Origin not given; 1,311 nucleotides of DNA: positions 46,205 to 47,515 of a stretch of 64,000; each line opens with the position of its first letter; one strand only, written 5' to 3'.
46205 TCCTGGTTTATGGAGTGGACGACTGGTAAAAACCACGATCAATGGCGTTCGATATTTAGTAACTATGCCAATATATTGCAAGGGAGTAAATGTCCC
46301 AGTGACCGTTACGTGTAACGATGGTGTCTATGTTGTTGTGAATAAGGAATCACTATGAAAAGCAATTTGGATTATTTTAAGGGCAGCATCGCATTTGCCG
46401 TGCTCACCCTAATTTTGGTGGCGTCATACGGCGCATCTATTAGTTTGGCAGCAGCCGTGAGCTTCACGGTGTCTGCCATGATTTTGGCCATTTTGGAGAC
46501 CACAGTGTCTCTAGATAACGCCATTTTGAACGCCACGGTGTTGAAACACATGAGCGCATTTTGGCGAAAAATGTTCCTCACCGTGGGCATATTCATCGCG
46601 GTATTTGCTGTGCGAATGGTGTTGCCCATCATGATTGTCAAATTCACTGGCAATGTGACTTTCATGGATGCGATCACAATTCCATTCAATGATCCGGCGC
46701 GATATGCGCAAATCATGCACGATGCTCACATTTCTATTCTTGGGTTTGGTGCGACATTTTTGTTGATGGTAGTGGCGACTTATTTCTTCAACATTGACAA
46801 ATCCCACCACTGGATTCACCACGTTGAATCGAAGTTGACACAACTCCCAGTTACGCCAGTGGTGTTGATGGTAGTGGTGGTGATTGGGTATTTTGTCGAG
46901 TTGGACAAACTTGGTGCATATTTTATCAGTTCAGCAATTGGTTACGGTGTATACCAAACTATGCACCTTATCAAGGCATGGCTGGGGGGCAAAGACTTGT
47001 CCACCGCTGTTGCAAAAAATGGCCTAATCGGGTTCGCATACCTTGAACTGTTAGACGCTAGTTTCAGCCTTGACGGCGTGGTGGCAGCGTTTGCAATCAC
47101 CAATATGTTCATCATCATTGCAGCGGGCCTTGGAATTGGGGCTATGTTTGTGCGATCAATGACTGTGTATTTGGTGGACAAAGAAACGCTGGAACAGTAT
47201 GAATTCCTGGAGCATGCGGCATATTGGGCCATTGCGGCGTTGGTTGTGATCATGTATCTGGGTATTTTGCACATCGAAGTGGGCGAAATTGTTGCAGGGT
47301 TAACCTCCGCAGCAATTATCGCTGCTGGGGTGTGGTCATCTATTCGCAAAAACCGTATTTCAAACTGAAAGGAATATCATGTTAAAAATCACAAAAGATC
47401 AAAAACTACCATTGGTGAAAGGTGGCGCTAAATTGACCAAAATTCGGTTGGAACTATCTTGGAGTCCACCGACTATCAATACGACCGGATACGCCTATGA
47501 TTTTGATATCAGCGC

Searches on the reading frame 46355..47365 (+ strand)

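Call 59: search_protein_families(library=phrogs, proteins=[window:46355-47365:+], max_evalue=0.00001)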
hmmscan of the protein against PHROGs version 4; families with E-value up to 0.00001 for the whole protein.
window:46355-47365:+ (337 aa): 1 family
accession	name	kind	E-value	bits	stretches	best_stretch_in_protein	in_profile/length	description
phrog_30252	-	moron, auxiliary metabolic gene and host takeover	2.9e-76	258.1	1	1-335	5-363/374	membrane protein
